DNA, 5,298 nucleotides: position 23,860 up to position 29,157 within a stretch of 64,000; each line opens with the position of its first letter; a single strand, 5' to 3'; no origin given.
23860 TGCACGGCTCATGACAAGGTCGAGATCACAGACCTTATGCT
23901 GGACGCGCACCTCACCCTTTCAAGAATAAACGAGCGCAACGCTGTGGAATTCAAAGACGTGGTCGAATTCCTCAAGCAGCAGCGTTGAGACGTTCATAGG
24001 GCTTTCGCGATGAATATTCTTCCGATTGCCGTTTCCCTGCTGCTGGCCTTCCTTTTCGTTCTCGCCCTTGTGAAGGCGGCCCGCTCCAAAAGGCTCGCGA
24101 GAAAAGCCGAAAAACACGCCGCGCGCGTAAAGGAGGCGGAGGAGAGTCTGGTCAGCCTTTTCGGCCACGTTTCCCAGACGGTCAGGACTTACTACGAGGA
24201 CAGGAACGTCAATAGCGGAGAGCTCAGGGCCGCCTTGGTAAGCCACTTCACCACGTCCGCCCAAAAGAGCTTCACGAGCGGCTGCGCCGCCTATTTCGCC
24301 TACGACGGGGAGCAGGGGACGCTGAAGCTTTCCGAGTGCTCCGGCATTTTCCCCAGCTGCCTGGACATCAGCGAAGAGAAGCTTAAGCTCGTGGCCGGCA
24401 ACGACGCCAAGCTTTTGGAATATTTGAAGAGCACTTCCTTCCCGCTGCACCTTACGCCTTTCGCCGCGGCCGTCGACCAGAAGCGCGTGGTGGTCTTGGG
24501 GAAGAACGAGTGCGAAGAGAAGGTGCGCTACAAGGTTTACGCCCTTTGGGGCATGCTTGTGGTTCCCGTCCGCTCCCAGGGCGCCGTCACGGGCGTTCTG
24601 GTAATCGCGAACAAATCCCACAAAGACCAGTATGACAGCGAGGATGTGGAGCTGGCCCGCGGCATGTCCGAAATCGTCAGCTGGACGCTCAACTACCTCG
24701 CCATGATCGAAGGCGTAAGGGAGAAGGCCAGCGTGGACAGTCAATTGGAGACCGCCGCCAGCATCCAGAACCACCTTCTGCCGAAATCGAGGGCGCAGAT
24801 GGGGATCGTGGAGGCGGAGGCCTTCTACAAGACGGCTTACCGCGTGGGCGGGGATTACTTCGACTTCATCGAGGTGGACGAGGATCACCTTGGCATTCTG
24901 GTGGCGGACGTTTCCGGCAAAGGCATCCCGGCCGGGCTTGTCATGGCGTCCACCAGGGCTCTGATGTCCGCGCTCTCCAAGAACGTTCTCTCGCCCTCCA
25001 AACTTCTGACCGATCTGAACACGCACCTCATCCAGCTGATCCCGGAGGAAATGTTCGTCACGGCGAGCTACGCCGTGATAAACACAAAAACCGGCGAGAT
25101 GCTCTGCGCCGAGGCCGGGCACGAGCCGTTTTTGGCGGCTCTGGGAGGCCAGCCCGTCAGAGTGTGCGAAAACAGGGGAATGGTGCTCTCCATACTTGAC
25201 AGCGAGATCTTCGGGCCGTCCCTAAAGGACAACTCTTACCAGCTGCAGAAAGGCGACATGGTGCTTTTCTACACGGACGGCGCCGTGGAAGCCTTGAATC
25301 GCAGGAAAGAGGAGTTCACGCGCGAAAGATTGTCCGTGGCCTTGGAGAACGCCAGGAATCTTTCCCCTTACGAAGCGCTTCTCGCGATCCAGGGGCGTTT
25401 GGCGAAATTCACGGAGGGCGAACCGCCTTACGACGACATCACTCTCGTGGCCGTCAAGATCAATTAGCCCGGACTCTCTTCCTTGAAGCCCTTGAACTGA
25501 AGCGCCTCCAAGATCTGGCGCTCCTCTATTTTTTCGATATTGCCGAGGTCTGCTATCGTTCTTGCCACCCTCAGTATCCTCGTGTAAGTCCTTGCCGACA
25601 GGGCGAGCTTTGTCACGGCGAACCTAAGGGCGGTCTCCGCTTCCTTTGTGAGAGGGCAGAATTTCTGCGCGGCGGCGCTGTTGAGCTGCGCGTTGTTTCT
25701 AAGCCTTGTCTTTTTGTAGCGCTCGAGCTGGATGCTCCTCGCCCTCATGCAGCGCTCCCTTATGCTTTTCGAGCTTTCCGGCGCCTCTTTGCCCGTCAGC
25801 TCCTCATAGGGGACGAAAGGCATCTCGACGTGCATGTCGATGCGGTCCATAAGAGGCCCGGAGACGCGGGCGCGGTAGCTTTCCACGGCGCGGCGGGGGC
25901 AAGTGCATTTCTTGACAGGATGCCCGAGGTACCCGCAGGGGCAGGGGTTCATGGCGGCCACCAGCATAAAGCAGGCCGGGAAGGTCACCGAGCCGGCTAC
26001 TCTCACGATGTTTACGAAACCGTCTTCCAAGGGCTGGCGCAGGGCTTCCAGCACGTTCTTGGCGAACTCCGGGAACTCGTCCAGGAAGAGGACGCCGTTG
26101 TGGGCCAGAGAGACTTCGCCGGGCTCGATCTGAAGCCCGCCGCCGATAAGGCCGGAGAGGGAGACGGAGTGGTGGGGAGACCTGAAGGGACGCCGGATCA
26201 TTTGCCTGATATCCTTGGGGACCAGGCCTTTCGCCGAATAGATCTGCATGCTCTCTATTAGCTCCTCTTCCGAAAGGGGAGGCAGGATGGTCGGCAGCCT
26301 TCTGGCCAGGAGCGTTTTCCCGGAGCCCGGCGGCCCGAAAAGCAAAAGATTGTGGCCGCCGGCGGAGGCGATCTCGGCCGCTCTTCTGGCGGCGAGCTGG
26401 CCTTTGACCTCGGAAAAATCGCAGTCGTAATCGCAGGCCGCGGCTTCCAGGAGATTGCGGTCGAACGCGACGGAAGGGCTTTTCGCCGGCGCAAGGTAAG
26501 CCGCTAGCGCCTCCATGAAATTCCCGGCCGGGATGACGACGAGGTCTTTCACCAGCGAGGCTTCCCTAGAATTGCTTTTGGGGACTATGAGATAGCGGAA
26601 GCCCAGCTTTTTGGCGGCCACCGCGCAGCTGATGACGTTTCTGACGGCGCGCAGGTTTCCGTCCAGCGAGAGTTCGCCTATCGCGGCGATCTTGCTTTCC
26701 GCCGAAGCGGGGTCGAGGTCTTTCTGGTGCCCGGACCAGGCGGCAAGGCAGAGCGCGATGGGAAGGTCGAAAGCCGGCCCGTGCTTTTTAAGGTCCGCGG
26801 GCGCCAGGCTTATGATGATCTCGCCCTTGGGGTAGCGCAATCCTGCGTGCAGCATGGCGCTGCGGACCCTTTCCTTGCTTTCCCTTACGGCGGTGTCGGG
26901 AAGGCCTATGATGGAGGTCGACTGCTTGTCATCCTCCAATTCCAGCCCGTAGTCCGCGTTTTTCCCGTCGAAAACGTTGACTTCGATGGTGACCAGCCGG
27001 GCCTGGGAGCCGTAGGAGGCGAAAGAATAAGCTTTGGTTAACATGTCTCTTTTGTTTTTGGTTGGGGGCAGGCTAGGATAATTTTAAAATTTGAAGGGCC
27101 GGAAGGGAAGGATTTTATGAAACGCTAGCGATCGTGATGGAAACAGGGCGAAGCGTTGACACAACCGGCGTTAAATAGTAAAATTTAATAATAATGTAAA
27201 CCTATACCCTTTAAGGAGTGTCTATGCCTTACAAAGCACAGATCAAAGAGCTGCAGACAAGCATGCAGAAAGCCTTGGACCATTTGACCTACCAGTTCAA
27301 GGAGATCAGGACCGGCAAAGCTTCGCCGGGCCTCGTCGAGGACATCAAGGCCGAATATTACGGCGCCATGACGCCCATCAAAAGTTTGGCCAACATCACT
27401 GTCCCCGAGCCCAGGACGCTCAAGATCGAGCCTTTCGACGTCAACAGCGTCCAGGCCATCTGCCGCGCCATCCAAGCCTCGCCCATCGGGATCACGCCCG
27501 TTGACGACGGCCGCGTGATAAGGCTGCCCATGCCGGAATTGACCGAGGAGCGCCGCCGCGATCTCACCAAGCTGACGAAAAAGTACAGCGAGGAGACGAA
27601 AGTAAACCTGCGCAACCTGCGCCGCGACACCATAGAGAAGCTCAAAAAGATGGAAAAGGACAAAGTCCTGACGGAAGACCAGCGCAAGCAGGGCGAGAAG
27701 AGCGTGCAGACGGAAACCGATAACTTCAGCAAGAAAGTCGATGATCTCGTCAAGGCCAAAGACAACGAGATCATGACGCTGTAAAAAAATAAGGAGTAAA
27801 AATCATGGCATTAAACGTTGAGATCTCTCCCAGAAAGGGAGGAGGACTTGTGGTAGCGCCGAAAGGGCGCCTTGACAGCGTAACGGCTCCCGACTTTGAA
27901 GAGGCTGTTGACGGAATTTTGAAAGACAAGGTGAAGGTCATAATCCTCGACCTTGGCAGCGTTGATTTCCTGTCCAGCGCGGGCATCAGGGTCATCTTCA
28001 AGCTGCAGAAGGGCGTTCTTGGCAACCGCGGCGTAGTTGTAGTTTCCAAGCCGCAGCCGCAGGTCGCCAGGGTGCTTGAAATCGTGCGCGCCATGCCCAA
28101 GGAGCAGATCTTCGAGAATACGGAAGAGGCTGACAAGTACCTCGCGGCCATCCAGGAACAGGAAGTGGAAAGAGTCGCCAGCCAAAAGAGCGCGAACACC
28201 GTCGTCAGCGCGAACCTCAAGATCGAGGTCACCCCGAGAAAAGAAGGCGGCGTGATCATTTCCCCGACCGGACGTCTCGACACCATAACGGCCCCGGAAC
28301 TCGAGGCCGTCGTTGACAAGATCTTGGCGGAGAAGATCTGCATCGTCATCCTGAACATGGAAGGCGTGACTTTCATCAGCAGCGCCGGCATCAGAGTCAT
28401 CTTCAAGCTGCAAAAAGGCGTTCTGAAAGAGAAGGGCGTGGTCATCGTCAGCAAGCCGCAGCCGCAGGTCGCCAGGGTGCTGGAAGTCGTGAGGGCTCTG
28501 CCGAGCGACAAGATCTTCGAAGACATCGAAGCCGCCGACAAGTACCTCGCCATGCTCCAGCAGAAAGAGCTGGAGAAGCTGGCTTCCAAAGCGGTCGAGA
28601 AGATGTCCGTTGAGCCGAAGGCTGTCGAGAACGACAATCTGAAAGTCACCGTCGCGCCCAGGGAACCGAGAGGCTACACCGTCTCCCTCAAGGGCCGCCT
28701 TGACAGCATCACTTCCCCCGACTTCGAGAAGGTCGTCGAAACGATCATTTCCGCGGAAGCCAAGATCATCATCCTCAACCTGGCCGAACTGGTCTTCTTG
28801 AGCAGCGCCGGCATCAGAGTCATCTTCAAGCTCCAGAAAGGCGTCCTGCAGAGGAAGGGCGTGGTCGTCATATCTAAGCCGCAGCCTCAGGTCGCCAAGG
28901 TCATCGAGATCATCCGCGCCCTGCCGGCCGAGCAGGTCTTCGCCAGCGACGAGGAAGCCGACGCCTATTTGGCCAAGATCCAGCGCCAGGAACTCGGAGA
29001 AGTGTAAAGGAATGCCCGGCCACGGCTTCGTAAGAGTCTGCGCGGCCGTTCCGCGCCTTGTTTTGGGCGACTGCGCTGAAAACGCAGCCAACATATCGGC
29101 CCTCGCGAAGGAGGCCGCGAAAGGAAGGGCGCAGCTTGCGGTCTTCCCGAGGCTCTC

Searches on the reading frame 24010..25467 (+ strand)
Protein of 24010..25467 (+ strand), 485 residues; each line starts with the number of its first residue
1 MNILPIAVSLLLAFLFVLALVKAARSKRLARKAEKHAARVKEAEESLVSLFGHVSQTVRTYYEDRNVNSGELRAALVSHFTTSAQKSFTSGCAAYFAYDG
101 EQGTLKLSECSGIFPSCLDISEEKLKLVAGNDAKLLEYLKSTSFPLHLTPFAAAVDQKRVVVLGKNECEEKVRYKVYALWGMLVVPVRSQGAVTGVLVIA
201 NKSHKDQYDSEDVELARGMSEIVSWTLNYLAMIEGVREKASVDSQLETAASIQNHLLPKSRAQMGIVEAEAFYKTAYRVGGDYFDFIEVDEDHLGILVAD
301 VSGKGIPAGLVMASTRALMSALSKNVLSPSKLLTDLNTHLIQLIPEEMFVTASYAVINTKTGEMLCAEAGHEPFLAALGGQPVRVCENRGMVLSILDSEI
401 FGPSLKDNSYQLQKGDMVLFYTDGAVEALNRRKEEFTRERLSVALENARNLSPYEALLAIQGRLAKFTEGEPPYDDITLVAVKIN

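Call 31: search_protein_families(library=pfam, proteins=[window:24010-25467:+], max_evalue=0.00001)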
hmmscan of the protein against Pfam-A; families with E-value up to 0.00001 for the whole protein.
window:24010-25467:+ (485 aa): 2 families
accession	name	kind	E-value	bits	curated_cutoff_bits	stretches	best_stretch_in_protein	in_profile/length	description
PF07228.17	SpoIIE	-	3.8e-43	148.1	25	1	290-484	1-191/192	Stage II sporulation protein E (SpoIIE)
PF01590.32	GAF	-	3.8e-06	27.9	22.4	1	148-226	52-132/133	GAF domain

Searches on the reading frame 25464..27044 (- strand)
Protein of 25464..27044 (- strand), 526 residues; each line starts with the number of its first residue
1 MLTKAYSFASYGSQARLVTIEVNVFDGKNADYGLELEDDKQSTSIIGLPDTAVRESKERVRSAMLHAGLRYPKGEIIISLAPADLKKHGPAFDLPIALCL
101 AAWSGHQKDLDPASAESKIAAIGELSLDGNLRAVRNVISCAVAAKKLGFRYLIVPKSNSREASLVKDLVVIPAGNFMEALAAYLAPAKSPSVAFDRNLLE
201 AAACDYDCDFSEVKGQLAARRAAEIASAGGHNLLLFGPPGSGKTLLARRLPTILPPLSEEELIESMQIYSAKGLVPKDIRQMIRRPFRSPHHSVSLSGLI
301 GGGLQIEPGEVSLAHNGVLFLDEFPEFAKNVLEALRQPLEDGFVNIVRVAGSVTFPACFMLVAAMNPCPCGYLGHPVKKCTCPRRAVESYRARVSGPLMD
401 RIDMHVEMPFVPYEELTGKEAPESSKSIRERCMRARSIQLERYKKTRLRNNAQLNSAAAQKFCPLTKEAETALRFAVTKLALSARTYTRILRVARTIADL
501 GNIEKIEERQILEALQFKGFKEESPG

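Call 31: search_protein_families(library=pfam, proteins=[window:25464-27044:-], max_evalue=0.00001)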
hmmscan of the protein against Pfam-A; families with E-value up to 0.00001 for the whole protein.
window:25464-27044:- (526 aa): 6 families
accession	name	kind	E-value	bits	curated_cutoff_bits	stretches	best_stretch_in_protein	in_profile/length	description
PF01078.27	Mg_chelatase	-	4.6e-90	301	20.3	1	209-415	1-206/207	Magnesium chelatase, subunit ChlI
PF13541.12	ChlI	-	1.3e-35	122.4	27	1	38-158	7-121/121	Subunit ChlI of Mg-chelatase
PF13335.12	Mg_chelatase_C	-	7.2e-28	97.5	26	1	423-518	2-94/94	Magnesium chelatase, subunit ChlI C-terminal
PF07728.20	AAA_5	-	5.5e-09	36.6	22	1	232-369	1-125/139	AAA domain (dynein-related subfamily)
PF00493.29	MCM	-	3.1e-06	26.9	23.3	0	229-369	56-175/224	MCM P-loop domain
PF13401.12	AAA_22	-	3.5e-06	27.8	27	1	232-339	7-108/130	AAA domain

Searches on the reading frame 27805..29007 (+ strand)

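Call 42: search_protein_families(library=pfam, proteins=[window:27805-29007:+], max_evalue=0.00001)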
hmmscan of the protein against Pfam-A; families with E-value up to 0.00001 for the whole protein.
window:27805-29007:+ (400 aa): 2 families
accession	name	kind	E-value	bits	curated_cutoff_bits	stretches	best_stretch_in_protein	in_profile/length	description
PF01740.26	STAS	-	1.2e-49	167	22.6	3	145-244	6-106/106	STAS domain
PF13466.11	STAS_2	-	6.4e-23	81.2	29.2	2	21-94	5-77/80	STAS domain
